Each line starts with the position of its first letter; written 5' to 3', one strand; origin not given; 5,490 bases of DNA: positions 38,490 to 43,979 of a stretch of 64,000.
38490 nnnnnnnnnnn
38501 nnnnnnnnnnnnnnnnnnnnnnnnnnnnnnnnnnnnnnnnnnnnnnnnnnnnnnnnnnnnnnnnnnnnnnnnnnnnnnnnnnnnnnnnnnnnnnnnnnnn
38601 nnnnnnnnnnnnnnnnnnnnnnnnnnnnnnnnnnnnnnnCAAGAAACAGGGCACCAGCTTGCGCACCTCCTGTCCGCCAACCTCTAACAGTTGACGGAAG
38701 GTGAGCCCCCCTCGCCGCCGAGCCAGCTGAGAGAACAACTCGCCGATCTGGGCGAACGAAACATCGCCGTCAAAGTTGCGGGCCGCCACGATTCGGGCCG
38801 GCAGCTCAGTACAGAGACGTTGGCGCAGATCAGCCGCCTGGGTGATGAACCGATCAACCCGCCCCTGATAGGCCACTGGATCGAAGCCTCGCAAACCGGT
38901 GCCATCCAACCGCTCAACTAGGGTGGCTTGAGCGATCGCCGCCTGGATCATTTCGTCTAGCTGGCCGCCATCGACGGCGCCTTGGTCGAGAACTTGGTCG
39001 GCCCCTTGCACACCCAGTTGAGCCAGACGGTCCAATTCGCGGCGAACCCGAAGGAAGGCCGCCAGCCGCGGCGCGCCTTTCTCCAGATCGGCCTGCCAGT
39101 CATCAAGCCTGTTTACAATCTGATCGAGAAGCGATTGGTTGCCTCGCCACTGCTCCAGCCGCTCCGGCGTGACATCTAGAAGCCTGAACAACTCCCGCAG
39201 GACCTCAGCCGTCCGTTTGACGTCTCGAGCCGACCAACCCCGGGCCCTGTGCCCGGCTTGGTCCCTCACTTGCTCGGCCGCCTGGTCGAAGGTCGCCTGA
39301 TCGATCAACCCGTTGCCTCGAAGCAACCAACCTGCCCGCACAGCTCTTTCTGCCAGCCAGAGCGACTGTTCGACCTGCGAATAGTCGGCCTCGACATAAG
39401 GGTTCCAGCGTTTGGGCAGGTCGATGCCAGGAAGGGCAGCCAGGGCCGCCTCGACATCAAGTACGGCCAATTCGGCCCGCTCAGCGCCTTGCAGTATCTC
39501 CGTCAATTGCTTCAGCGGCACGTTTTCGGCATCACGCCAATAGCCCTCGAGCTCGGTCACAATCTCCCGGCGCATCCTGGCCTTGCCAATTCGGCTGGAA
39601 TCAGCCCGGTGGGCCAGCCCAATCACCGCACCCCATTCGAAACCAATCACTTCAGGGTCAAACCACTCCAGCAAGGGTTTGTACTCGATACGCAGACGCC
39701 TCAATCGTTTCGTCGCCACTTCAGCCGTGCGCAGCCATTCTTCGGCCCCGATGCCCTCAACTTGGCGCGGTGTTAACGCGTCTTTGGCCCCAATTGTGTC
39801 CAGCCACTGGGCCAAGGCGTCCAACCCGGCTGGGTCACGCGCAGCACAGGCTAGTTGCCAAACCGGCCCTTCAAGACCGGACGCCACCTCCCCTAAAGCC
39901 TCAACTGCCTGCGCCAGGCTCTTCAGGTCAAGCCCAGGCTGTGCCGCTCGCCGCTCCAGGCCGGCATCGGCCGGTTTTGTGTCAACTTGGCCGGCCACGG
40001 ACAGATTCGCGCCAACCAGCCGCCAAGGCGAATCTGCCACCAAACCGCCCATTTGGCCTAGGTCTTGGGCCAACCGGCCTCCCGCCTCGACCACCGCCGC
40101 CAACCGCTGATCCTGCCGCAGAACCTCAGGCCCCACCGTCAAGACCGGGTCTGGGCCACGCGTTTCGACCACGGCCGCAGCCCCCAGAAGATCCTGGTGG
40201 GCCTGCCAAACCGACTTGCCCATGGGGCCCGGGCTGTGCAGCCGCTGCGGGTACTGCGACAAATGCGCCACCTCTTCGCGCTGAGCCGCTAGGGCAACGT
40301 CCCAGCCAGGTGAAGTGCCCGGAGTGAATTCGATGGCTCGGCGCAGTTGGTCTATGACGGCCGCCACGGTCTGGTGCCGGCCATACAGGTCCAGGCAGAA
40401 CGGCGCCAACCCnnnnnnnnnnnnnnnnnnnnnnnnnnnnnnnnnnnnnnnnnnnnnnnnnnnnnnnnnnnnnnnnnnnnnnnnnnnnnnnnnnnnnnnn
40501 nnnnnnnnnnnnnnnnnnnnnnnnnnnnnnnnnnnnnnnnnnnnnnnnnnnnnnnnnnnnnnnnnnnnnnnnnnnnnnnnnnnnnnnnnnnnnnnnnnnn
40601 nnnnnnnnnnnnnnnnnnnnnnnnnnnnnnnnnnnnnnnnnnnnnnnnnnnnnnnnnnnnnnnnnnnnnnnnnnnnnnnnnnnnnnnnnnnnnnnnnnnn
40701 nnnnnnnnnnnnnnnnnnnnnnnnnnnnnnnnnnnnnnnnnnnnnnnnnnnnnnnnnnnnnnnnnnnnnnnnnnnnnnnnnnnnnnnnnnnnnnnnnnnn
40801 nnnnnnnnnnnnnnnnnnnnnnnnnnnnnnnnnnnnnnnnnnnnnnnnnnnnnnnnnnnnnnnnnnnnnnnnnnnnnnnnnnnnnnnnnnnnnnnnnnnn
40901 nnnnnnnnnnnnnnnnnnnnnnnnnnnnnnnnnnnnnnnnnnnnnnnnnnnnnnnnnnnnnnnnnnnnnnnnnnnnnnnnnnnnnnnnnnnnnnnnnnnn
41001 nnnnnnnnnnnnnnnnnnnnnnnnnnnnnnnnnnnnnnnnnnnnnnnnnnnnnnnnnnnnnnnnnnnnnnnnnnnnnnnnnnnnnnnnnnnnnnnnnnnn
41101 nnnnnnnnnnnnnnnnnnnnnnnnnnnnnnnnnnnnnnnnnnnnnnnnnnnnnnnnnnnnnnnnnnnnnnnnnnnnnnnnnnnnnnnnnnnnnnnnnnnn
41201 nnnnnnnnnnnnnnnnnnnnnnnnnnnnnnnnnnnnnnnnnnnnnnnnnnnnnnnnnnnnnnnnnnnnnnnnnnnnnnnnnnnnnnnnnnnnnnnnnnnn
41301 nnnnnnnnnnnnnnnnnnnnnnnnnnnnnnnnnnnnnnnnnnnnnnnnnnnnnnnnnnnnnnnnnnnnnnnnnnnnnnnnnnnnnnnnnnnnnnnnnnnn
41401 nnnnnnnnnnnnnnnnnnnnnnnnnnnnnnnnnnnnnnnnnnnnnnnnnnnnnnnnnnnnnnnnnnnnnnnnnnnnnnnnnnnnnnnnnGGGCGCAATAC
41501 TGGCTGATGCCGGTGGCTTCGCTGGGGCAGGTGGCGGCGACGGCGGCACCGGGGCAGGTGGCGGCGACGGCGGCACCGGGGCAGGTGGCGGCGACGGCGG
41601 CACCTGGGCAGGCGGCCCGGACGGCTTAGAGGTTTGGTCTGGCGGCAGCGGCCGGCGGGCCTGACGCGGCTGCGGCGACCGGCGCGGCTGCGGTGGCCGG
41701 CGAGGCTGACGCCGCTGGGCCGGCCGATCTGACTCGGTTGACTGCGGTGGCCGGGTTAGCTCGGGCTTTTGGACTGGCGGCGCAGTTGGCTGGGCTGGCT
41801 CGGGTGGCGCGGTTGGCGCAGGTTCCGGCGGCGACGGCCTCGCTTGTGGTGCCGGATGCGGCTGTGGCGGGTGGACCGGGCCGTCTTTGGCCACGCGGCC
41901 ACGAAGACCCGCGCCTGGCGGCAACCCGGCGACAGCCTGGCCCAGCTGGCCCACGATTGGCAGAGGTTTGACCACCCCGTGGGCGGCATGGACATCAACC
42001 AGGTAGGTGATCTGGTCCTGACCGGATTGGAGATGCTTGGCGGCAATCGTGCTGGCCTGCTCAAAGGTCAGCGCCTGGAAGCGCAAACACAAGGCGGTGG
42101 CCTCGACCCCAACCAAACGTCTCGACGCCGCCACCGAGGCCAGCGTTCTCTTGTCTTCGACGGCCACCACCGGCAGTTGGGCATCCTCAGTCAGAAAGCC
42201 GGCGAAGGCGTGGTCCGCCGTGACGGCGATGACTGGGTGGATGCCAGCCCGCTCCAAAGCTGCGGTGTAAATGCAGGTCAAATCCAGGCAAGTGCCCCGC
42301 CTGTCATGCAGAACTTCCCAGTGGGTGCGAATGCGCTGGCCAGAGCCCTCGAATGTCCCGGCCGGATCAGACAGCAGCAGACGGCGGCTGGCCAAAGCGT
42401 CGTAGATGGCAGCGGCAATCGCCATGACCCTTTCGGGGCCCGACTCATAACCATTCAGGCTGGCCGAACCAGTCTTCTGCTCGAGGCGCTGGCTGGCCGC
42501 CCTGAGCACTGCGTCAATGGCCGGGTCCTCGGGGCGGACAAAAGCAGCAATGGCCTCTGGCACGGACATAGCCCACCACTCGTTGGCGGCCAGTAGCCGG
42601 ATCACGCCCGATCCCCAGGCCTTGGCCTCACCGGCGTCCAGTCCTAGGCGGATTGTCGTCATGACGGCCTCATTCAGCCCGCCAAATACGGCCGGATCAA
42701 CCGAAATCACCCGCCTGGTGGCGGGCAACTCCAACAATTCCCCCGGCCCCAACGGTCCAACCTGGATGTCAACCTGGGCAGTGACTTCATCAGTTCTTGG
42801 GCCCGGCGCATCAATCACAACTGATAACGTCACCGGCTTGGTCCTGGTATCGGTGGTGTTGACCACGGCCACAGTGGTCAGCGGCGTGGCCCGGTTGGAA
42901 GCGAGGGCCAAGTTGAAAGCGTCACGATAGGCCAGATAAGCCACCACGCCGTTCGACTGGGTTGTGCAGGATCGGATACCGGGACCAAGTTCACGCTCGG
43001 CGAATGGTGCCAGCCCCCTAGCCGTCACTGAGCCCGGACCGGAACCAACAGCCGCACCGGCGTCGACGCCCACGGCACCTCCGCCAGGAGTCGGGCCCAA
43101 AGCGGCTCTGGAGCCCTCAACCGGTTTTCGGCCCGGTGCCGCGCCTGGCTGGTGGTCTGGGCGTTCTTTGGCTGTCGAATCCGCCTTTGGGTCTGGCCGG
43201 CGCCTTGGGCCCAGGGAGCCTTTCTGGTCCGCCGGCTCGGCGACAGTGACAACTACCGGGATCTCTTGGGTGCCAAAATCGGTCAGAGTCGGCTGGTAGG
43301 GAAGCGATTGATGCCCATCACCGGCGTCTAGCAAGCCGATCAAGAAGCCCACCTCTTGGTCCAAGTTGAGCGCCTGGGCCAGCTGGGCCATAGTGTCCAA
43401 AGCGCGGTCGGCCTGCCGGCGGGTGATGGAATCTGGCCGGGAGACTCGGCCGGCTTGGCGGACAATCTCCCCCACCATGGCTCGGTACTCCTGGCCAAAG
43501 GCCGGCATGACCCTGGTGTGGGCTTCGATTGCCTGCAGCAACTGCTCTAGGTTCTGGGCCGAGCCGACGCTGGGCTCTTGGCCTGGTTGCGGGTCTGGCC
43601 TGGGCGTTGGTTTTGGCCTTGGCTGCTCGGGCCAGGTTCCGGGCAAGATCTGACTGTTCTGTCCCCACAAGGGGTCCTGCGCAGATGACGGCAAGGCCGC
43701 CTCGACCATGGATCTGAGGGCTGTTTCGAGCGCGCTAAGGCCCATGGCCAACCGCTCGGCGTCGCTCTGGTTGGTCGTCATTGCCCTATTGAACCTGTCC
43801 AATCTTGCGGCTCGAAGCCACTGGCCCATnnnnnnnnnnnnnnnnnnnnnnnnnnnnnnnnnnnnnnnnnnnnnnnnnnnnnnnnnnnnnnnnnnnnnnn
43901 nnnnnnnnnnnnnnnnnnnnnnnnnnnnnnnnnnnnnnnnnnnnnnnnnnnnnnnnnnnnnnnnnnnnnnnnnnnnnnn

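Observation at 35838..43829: Giant 2,663-aa helicase-nuclease ORF: an expanded Hhe-like (DUF4011 / Upf1-like SF1 helicase / Vsr-DUF559 fold / DUF3320) candidate defence protein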

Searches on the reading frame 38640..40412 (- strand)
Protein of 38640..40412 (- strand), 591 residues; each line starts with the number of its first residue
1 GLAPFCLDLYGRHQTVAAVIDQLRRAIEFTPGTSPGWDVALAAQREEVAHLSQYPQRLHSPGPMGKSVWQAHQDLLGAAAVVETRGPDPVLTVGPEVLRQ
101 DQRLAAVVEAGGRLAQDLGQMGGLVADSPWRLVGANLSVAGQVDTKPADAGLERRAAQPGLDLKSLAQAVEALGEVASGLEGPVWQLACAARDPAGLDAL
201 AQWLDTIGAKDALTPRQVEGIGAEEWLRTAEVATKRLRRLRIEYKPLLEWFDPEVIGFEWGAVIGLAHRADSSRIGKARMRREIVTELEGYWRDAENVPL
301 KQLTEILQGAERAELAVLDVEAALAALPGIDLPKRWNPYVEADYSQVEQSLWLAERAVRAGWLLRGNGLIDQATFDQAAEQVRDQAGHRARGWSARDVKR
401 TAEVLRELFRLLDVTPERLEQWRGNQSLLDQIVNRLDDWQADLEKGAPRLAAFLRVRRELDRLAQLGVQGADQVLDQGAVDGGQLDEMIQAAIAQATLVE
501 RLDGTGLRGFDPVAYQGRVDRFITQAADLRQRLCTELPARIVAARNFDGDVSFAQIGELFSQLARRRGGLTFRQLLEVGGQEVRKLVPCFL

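Call 20: search_protein_families(library=pfam, proteins=[window:38640-40412:-], max_evalue=5)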
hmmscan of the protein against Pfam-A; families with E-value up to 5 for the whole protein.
window:38640-40412:- (591 aa): 0 families

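Call 21: search_protein_families(library=ncbifam, proteins=[window:38640-40412:-], max_evalue=1)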
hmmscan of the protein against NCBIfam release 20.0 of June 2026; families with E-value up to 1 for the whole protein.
window:38640-40412:- (591 aa): 2 families
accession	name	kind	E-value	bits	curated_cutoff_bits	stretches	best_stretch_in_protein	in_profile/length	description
NF058533.1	antiphage_ProA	equivalog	1.3e-46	158.8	1500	1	1-591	716-1287/1903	anti-phage protein ProA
NF048005.1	PopCInhibPopD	equivalog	0.042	14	200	0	18-34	119-135/142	PopC secretion inhibitor PopD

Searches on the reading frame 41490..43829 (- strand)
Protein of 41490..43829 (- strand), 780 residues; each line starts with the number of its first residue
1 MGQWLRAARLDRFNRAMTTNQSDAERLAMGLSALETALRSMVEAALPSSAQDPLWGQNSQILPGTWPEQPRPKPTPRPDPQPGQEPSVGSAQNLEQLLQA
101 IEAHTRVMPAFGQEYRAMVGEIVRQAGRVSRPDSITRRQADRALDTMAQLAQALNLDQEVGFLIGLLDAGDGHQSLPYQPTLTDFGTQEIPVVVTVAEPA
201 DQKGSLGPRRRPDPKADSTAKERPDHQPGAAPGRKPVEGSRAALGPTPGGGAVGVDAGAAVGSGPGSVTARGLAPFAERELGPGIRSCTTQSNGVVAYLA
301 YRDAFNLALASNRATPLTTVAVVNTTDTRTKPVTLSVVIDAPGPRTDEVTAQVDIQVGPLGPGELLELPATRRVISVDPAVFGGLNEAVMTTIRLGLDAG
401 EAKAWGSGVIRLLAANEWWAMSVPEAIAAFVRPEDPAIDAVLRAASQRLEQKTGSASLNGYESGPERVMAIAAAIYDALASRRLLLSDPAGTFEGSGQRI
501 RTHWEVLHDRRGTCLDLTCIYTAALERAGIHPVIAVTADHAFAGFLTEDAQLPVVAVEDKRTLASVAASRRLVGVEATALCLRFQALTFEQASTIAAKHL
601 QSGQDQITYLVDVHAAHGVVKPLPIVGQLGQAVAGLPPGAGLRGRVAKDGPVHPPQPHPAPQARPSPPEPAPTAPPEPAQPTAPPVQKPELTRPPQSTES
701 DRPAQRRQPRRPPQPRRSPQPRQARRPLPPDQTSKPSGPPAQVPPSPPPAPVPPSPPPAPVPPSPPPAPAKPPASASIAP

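Call 21: search_protein_families(library=ncbifam, proteins=[window:41490-43829:-], max_evalue=1)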
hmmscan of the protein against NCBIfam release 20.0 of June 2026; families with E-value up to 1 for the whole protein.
window:41490-43829:- (780 aa): 2 families
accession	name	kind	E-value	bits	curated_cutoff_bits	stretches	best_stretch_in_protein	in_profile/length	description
NF058533.1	antiphage_ProA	equivalog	1.8e-75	254.5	1500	1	306-628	1-317/1903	anti-phage protein ProA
NF041244.1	IglI_fam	subfamily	0.39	10.6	100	1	9-104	117-212/290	type VI secretion system protein IglI family protein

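Call 54: search_protein_representatives(protein=window:41910-43829:-)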
Query: 640 residues. Proteins with E-value up to 0.001 (for the whole library): 2583; up to 1e-10: 1493; up to 1e-30: 153. The best 150 are listed.
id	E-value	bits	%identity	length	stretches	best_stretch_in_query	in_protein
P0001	0.0e+00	1359.8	100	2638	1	17-640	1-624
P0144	6.2e-88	312.6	43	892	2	247-626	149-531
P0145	7.8e-79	282.5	40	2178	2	259-628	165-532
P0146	3.8e-75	270.3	45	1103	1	306-627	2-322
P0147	1.8e-66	241.6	42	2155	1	270-631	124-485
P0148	3.0e-66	240.9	39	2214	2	280-627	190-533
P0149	6.9e-65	236.4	35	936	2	293-626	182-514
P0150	4.1e-63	230.6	39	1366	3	407-626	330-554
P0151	1.1e-62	229.1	40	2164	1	279-626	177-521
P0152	1.4e-62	228.8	40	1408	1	280-628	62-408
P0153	3.0e-61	224.4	38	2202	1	247-627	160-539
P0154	3.2e-59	217.7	54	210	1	407-596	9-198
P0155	1.3e-57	212.4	40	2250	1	279-624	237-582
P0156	4.0e-57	210.8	51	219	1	356-560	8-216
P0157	2.4e-55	204.9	37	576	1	288-628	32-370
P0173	5.2e-45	170.8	34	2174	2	299-630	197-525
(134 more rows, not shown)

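Call 58: find_encoding_contigs(protein=P0145, flank=8000, max_places=2)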
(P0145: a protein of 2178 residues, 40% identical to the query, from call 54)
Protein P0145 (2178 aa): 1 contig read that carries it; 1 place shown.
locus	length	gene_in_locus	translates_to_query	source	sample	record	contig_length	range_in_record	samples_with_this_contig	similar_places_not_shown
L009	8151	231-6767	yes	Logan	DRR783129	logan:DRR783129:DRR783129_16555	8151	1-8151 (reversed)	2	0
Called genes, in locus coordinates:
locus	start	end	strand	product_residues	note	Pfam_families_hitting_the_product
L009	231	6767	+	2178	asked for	PF18731:HEPN_Swt1, PF13195:DUF4011, PF13086:AAA_11 (weak), PF13245:AAA_19 (weak), PF13604:AAA_30 (weak), PF13086:AAA_11 (weak), PF13087:AAA_12, PF18741:MTES_1575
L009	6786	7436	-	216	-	PF19827:DUF6308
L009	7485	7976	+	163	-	-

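Call 106: find_encoding_contigs(protein=P0173, flank=10000, max_places=2)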
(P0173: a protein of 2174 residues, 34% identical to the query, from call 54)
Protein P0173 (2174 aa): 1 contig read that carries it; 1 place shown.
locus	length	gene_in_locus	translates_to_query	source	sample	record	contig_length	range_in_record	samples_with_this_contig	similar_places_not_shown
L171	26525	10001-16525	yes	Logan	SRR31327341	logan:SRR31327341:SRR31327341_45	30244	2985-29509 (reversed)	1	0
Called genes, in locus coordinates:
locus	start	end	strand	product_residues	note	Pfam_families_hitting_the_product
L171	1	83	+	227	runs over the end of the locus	PF00072:Response_reg, PF00486:Trans_reg_C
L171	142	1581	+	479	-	PF00672:HAMP, PF00512:HisKA, PF02518:HATPase_c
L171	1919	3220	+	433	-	PF07690:MFS_1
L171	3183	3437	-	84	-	-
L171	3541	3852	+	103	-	-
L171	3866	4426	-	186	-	-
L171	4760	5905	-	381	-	-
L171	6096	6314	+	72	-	PF05154:TM2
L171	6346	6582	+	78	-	-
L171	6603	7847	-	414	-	PF13173:AAA_14, PF13635:DUF4143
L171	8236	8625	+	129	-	-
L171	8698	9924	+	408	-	PF00929:RNase_T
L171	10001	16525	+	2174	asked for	PF18731:HEPN_Swt1, PF13195:DUF4011, PF13086:AAA_11 (weak), PF13245:AAA_19 (faint), PF13604:AAA_30 (faint), PF13087:AAA_12, PF18741:MTES_1575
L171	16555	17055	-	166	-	-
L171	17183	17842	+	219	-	PF19827:DUF6308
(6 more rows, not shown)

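Call 107: find_encoding_contigs(protein=P0144, flank=10000, max_places=2)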
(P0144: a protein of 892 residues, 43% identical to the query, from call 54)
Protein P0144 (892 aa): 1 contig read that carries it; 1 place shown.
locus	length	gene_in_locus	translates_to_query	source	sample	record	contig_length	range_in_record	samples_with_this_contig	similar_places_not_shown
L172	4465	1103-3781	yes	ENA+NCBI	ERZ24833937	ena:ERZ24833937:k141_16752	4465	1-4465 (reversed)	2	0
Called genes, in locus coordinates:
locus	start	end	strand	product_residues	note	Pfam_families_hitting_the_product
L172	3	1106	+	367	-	?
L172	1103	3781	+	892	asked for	PF18731:HEPN_Swt1, PF13195:DUF4011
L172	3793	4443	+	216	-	-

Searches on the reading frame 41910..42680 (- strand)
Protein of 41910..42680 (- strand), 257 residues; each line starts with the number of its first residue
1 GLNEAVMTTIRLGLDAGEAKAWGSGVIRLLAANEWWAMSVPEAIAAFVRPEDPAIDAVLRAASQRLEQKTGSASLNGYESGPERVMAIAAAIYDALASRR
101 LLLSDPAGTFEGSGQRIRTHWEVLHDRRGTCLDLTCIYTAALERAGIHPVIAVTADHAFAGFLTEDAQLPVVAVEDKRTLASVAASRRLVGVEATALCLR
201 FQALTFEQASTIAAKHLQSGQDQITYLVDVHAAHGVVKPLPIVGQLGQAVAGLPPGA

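Call 63: find_related_loci(query=A2, collection=genome_contigs, flank=10000)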
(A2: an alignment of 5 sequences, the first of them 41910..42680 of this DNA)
Query A2 (257 aa) in genome_contigs; peptide patterns used: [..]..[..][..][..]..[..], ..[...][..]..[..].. (x = any residue, [..] = any of these).
147 stretches matched a pattern; 106 encode a relative of the query (tblastn E <= 1e-3); the best 80 are kept; 80 distinct loci.
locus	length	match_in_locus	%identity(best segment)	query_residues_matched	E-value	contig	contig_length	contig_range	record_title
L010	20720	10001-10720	52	2-243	7e-76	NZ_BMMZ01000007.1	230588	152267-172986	Microlunatus endophyticus strain CGMCC 4.7306 sequence07, whole genome shotgun sequence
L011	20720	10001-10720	48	2-243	3e-71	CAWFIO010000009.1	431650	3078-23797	MAG: uncultured Actinomycetota bacterium isolate MFD02581.bin.2.30 genome assembly, contig: contig_21997, whole genome s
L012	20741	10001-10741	48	2-247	1e-69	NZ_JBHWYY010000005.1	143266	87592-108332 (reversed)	Isoptericola sp. NPDC060185 NPDC060185_T6_G4.ctg-0005, whole genome shotgun sequence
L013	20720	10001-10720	48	2-241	8e-68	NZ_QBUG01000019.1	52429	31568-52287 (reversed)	Promicromonospora sp. AC04 Ga0189744_119, whole genome shotgun sequence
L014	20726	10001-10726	47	2-243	2e-67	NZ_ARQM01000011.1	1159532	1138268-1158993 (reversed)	Promicromonospora sukumoe 327MFSha3.1 H291DRAFT_scaffold00002.2_C, whole genome shotgun sequence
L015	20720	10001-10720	47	2-241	4e-67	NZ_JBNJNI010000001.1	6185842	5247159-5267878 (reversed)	Promicromonospora sp. CA-289599 MDNA_WGS_336_1, whole genome shotgun sequence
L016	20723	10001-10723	49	2-243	3e-65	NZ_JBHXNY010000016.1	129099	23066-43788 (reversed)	Nocardioides sp. NPDC058538 NPDC058538_T40_D4.ctg-0016, whole genome shotgun sequence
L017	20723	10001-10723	49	2-243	5e-64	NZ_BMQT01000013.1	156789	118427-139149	Nocardioides albus strain JCM 3185 sequence13, whole genome shotgun sequence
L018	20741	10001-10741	43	2-248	5e-64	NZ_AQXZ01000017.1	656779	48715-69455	Smaragdicoccus niigatensis DSM 44881 = NBRC 103563 strain DSM 44881 F600DRAFT_scaffold00003.3_C, whole genome shotgun se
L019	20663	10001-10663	47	27-247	4e-63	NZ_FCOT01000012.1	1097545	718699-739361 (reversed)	Cellulomonas timonensis strain SN7, whole genome shotgun sequence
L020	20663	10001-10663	47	27-247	2e-62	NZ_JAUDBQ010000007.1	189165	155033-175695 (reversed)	Cellulomonas cellasea strain ET82 ET82_scaffold_7, whole genome shotgun sequence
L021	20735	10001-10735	45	2-247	3e-61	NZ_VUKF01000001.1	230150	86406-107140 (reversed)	Georgenia thermotolerans strain NBRC 104148 Scaffold1_1, whole genome shotgun sequence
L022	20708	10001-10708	47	2-241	2e-60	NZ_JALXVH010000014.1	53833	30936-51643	Kocuria sp. p3-SID1428 14, whole genome shotgun sequence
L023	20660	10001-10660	48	26-248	2e-58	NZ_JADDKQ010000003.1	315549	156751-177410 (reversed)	Actinotalea solisilvae strain KACC 19191 Scaffold2_2, whole genome shotgun sequence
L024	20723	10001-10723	45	2-241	2e-55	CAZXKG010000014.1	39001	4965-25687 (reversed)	MAG TPA_asm: uncultured Conexibacter sp. isolate SRP344714_co2_358 genome assembly, contig: NODE_2470_length_39001_cov_5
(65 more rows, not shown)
